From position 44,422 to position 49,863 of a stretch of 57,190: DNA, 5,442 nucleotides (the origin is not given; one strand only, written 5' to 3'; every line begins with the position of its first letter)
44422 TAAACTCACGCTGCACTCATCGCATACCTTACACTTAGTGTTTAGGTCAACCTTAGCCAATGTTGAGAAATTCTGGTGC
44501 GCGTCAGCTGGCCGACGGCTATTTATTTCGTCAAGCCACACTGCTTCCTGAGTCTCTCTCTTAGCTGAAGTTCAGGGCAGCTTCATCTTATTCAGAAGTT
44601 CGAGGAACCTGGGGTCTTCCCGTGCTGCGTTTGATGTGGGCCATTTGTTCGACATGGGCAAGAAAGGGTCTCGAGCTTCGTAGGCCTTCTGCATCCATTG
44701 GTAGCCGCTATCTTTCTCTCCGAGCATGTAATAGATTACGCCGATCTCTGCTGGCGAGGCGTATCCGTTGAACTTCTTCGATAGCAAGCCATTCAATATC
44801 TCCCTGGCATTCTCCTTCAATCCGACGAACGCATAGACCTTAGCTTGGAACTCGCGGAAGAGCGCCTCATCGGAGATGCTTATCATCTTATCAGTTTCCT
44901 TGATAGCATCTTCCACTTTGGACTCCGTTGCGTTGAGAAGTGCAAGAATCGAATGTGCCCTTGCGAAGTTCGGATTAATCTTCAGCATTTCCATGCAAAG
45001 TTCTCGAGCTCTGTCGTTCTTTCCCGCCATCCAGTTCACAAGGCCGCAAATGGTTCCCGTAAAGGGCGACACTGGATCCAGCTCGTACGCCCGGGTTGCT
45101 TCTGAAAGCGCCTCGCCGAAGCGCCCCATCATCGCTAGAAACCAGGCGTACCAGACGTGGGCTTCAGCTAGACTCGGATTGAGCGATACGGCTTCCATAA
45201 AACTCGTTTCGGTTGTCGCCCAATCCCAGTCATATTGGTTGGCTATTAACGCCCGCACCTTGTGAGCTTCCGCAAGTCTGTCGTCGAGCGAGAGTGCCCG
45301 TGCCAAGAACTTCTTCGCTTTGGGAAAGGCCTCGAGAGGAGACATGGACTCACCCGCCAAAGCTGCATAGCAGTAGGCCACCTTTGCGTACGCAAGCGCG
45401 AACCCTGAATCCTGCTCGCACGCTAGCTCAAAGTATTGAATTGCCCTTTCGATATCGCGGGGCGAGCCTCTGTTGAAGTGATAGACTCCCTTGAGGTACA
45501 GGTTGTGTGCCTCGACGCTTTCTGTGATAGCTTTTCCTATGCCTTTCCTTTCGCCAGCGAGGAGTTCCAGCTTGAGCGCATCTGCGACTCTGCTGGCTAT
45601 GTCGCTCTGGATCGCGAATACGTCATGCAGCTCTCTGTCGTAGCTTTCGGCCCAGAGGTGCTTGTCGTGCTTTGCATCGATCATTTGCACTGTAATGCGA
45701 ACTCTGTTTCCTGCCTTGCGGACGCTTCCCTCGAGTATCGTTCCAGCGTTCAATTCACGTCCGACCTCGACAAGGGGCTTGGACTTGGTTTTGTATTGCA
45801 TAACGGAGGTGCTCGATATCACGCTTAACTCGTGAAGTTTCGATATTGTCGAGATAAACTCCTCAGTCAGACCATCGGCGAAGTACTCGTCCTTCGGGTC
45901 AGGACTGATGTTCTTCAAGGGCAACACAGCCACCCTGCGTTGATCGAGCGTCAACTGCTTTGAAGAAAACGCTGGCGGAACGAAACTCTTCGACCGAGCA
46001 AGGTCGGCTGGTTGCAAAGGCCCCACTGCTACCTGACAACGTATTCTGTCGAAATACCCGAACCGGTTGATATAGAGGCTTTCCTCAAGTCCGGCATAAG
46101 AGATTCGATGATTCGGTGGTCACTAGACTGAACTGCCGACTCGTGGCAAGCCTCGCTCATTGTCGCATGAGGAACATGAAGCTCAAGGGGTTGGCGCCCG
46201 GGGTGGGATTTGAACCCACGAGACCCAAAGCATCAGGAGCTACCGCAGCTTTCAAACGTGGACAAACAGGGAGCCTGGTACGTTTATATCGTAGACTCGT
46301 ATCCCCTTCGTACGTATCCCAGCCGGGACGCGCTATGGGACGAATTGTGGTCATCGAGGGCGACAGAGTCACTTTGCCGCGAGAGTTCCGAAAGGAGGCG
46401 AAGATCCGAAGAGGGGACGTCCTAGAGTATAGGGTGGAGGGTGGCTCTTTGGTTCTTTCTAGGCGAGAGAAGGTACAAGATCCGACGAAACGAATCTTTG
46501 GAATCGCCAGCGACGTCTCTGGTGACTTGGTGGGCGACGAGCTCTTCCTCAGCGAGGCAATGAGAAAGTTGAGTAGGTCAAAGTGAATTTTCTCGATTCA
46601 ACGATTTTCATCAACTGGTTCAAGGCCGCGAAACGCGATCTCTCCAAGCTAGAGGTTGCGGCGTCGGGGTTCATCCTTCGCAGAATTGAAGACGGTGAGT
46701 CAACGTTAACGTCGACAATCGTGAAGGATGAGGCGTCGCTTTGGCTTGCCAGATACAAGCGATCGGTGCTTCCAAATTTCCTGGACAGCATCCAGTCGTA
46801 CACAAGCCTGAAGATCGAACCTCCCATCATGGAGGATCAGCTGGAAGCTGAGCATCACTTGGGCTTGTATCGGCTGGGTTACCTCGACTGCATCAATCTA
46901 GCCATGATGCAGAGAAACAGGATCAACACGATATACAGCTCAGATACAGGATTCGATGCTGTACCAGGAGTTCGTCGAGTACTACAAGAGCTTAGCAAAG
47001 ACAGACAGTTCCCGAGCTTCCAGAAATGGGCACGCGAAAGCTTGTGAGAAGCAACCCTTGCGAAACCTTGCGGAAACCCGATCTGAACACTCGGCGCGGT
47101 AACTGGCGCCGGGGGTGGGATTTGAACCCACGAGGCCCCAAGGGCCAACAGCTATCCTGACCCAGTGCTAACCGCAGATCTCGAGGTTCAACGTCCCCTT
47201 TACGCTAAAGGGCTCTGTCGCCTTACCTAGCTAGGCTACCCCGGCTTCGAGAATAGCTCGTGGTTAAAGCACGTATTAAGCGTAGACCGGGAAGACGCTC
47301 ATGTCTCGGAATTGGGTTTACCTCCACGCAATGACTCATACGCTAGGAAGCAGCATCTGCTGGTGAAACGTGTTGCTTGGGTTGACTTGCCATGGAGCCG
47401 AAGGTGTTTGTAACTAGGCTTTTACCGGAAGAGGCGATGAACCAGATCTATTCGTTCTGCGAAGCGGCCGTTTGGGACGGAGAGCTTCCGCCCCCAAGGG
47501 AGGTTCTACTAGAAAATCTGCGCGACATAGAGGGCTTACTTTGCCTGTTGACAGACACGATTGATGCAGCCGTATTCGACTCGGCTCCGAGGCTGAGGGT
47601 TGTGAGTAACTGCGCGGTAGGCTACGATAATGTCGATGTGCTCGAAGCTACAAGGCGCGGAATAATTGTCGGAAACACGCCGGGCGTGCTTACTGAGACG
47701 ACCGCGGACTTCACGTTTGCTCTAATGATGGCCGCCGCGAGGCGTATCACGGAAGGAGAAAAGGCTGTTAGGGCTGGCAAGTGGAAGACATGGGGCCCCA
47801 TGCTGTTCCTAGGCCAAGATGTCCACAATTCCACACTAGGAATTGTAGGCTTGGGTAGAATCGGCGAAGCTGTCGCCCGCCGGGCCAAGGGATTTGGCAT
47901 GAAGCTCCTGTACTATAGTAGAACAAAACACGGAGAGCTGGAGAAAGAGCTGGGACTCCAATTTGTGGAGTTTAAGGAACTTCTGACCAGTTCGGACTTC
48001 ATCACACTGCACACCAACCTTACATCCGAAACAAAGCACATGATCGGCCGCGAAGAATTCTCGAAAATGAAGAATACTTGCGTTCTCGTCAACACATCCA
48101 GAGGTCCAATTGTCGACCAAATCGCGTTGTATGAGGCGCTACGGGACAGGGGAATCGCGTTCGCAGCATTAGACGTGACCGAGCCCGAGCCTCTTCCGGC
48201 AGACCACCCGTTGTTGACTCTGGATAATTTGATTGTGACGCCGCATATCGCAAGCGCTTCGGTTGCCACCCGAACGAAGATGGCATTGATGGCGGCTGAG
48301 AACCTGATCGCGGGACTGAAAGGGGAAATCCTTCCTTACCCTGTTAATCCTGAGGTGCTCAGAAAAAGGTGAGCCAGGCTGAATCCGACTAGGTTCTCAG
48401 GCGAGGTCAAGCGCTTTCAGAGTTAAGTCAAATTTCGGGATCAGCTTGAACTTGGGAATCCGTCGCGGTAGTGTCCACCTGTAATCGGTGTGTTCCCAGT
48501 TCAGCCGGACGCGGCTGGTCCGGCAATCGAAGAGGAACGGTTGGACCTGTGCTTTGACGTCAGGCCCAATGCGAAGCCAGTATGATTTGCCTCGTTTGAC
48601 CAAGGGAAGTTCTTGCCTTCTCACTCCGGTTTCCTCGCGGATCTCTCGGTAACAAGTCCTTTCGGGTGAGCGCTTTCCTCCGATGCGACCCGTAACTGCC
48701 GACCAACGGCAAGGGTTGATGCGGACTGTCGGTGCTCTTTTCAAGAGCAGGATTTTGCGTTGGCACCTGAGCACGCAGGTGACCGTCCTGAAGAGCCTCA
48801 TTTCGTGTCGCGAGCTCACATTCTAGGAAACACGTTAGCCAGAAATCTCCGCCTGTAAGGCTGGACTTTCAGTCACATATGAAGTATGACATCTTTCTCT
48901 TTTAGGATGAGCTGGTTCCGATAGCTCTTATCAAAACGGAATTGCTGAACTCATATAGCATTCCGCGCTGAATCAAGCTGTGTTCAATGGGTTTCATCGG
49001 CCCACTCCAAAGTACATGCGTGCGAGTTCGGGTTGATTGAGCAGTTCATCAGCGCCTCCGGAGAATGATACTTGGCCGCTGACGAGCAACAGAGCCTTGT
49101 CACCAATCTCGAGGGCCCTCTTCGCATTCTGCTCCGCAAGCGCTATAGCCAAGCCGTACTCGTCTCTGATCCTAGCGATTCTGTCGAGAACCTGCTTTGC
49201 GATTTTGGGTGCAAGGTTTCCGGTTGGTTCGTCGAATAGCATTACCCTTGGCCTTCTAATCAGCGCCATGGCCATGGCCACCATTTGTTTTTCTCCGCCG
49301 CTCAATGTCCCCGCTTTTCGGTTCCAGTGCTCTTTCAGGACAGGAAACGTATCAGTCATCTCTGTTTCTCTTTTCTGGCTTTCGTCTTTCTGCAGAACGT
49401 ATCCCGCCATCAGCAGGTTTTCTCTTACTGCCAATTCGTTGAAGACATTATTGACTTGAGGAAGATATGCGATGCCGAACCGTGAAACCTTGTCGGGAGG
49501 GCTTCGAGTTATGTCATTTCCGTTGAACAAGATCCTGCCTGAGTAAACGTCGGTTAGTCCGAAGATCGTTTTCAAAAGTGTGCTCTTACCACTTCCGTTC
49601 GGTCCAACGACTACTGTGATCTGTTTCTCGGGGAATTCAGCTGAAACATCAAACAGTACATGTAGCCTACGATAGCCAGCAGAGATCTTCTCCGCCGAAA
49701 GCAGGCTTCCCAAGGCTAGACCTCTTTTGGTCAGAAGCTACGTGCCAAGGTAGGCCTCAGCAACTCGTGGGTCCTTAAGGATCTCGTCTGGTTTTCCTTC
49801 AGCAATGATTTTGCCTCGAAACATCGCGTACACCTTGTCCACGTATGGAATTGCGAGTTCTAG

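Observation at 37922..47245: Six cassettes punctuated by co-oriented partial copies of one tRNA gene, with no integrase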

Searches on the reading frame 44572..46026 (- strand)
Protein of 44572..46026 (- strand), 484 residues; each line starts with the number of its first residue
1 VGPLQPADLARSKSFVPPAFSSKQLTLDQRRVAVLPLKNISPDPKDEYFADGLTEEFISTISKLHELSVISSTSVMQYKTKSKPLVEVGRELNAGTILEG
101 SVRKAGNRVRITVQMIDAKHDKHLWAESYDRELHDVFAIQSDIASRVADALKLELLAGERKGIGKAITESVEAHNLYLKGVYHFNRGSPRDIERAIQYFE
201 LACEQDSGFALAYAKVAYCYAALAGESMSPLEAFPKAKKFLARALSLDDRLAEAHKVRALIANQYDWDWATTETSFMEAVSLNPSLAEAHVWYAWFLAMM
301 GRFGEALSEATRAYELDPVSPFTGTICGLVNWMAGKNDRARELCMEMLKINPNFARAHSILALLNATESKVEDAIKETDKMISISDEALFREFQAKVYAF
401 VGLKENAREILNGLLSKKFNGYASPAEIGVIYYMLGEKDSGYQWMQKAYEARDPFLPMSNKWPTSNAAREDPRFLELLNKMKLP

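Call 12: search_protein_families(library=pfam, proteins=[window:44572-46026:-], max_evalue=0.01)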
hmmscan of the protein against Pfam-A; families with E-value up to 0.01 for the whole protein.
window:44572-46026:- (484 aa): 10 families
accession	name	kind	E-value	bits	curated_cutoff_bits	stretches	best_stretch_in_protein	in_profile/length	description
PF07719.23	TPR_2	-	9.4e-11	41.4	27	1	287-318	1-32/34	Tetratricopeptide repeat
PF13431.12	TPR_17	-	3.5e-09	36.6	24.4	1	276-307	2-33/34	Tetratricopeptide repeat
PF13428.12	TPR_14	-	2.6e-08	34.2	23.5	0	288-318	2-32/44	Tetratricopeptide repeat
PF13432.12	TPR_16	-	5e-08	33.7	32.7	0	278-321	22-65/65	Tetratricopeptide repeat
PF13181.12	TPR_8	-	1.3e-06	28.5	25.7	0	191-206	16-31/34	Tetratricopeptide repeat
PF14559.12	TPR_19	-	2.3e-06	28.3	25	0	333-383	3-53/68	Tetratricopeptide repeat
PF00515.34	TPR_1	-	6.2e-06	26.3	27.8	0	332-354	12-34/34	Tetratricopeptide repeat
PF25062.1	ARM_TT21_N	-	0.00011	22.5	40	1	326-383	105-163/222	Tetratricopeptide repeat protein 21 N-terminal ARM repeat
PF08238.18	Sel1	-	0.00023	22.1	30.7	1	182-206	9-35/36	Sel1 repeat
PF23914.1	TPR_CcmH_CycH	-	0.0016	18.7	42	0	303-384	66-150/158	Cytochrome c-type biogenesis protein H TPR domain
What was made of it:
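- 44355..46191 (.): Segment 5: TPR protein, 44572-46026 (minus strand). call 12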

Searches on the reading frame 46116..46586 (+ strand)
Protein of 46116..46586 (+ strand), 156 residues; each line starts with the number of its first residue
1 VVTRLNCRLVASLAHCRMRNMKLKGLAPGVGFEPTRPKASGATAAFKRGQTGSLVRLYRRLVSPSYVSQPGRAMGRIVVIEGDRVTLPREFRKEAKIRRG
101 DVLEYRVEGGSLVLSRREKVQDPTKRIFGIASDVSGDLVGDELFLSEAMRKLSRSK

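Call 33: search_protein_families(library=pfam, proteins=[window:46116-46586:+], max_evalue=0.0001)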
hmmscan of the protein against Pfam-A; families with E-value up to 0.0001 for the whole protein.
window:46116-46586:+ (156 aa): 1 family
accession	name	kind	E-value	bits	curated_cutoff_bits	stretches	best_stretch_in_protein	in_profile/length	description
PF04014.23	MazE_antitoxin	-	1.1e-06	28.9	24.7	1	84-118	9-44/48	Antidote-toxin recognition MazE, bacterial antitoxin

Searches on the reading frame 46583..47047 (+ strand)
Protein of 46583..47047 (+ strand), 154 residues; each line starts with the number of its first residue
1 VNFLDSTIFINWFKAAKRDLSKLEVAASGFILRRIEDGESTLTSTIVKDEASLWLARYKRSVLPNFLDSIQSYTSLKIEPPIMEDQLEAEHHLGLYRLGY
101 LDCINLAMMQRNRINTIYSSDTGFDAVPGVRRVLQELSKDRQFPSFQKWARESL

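Call 33: search_protein_families(library=pfam, proteins=[window:46583-47047:+], max_evalue=0.0001)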
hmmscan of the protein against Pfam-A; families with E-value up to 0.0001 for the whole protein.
window:46583-47047:+ (154 aa): 1 family
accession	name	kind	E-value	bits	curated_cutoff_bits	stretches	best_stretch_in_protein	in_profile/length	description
PF01850.27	PIN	-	9.3e-08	33.1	23.6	1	3-128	2-118/120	PIN domain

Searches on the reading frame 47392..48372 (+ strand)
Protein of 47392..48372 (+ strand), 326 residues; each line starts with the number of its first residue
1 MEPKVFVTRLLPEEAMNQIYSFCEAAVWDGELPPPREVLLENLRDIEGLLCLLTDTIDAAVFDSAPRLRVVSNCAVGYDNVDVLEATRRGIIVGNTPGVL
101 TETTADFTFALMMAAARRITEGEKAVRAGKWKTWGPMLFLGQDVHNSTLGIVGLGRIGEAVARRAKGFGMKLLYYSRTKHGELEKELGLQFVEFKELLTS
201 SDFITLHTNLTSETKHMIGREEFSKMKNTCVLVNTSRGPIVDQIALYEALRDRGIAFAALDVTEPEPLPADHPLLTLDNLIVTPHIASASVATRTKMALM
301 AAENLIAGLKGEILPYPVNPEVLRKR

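Call 16: find_encoding_contigs(protein=window:47392-48372:+, flank=10000, max_places=10)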
Protein window:47392-48372:+ (326 aa): no gene with exactly this product is on record in the collection.
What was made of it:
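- Tried and rejected: Exact look-up of the dehydrogenase protein found nothing on record (call 16).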

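Call 17: find_related_loci(query=window:47392-48372:+, collection=genome_contigs, flank=10000)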
Query window:47392-48372:+ (326 aa) in genome_contigs; peptide patterns used: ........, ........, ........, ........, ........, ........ (x = any residue, [..] = any of these).
422 stretches matched a pattern; 352 encode a relative of the query (tblastn E <= 1e-3); the best 80 are kept; 80 distinct loci.
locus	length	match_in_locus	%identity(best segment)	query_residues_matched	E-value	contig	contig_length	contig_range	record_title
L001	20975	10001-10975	72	1-325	2e-163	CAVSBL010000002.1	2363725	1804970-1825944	MAG: Candidatus Bathyarchaeota archaeon isolate MFD04408.bin.2.179 genome assembly, contig: contig_12384, whole genome s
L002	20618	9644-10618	73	1-325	1e-162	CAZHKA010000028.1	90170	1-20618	MAG TPA_asm: uncultured Candidatus Bathyarchaeia archaeon isolate SRP140028_co1_632 genome assembly, contig: k141_546466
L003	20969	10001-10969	71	1-323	1e-160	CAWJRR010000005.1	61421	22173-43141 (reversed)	MAG: Candidatus Bathyarchaeota archaeon isolate MFD03726.bin.2.72 genome assembly, contig: contig_42870, whole genome sh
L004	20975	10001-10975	71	1-325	1e-160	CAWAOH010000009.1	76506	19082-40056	MAG: Candidatus Bathyarchaeota archaeon isolate MFD03726.bin.2.75 genome assembly, contig: contig_34502, whole genome sh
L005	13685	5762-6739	70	1-326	6e-160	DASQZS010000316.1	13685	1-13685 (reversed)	MAG TPA_asm: Candidatus Acidoferrum sp. isolate SMAG_U11098 k141_360871, whole genome shotgun sequence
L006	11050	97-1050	72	8-325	2e-159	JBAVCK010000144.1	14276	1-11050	MAG: Candidatus Bathyarchaeia archaeon isolate MFD04490_ilm_asm_bin17 k127_62660, whole genome shotgun sequence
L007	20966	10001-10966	69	1-321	7e-157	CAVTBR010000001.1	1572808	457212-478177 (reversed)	MAG: Candidatus Bathyarchaeota archaeon isolate MFD02248.bin.2.56 genome assembly, contig: contig_32965, whole genome sh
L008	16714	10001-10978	71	1-326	3e-156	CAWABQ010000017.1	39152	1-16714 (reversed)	MAG: Candidatus Bathyarchaeota archaeon isolate MFD04408.bin.2.141 genome assembly, contig: contig_24595, whole genome s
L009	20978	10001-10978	68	1-326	7e-156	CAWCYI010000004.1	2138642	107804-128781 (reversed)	MAG: uncultured Nitrososphaerota archaeon isolate MFD09222.bin.2.173 genome assembly, contig: contig_60674, whole genome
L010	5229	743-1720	70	1-326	3e-151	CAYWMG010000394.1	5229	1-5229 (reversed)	MAG TPA_asm: uncultured Candidatus Bathyarchaeia archaeon isolate SRP140028_co1_82 genome assembly, contig: k141_6732503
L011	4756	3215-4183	65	1-323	3e-146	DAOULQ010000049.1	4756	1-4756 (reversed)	MAG TPA_asm: Anaerolineae bacterium isolate W31_47 k127_565339, whole genome shotgun sequence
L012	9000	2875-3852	65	1-326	4e-141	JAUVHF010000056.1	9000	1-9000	MAG: Anaerolineales bacterium isolate CSMAG_395 CSMAG_395_k141_619779_length_9000_cov_12.9702, whole genome shotgun sequ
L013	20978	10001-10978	70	1-326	1e-160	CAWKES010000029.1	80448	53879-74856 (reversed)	MAG: Candidatus Bathyarchaeota archaeon isolate MFD04492.bin.2.141 genome assembly, contig: contig_76554, whole genome s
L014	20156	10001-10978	64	2-325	1e-138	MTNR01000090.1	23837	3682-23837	MAG: Dehalococcoides sp. JdFR-56 JGI24020J35080_1000650, whole genome shotgun sequence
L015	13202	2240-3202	62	2-322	5e-138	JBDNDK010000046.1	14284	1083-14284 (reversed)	MAG: Armatimonadota bacterium isolate RM_bin9_OCT21 C46, whole genome shotgun sequence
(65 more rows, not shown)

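Call 33: search_protein_families(library=pfam, proteins=[window:47392-48372:+], max_evalue=0.0001)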
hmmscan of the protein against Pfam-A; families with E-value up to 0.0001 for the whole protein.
window:47392-48372:+ (326 aa): 2 families
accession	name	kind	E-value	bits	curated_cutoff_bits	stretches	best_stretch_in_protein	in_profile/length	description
PF02826.25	2-Hacid_dh_C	-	5.8e-67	225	25.1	1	109-287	1-178/178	D-isomer specific 2-hydroxyacid dehydrogenase, NAD binding domain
PF00389.36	2-Hacid_dh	-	3.4e-29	101.7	24.6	1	6-319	2-134/134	D-isomer specific 2-hydroxyacid dehydrogenase, catalytic domain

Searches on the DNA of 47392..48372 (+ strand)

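Call 47: search_rna_families(sources=[L001, L002, L003, L004, L007, L008, L009], threshold=gathering)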
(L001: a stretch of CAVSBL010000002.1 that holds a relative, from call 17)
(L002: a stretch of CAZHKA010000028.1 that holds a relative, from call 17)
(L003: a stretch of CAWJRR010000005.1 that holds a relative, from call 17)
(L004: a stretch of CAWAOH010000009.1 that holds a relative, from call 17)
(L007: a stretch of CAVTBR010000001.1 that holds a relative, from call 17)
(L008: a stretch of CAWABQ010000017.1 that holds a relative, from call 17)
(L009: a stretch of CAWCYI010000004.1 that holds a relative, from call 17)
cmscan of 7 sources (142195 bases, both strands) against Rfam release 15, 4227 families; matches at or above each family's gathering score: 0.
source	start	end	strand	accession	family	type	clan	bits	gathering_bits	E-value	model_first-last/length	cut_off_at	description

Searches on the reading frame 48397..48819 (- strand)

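Call 33: search_protein_families(library=pfam, proteins=[window:48397-48819:-], max_evalue=0.0001)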
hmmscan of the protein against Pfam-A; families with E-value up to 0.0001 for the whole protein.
window:48397-48819:- (140 aa): 1 family
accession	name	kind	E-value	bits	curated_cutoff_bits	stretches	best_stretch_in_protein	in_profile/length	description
PF00293.34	NUDIX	-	3.3e-11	43.8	21.1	1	11-121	4-118/134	NUDIX domain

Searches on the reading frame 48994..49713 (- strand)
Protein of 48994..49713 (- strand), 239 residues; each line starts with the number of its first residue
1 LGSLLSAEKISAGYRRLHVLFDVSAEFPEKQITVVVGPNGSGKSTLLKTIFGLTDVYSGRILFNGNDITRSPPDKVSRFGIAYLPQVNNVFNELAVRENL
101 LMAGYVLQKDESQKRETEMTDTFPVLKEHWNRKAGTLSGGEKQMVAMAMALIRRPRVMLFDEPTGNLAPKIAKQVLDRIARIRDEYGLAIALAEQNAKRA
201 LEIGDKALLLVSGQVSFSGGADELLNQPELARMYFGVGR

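Call 33: search_protein_families(library=pfam, proteins=[window:48994-49713:-], max_evalue=0.0001)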
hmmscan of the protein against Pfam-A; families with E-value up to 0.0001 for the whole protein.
window:48994-49713:- (239 aa): 5 families
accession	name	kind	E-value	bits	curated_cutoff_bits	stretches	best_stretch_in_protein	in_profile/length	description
PF00005.33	ABC_tran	-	3.4e-33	115.6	25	1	22-164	3-136/137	ABC transporter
PF13304.12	AAA_21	-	1.3e-12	48.9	27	1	32-64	1-50/304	AAA domain, putative AbiEii toxin, Type IV TA system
PF02463.25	SMC_N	-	2.7e-09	37.2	40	1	29-183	23-187/220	RecF/RecN/SMC N terminal domain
PF13476.12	AAA_23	-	5.1e-06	27.7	27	1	26-51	16-40/201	AAA domain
PF13555.12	AAA_29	-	5.1e-05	23.4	27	1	24-48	16-40/61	P-loop containing region of AAA domain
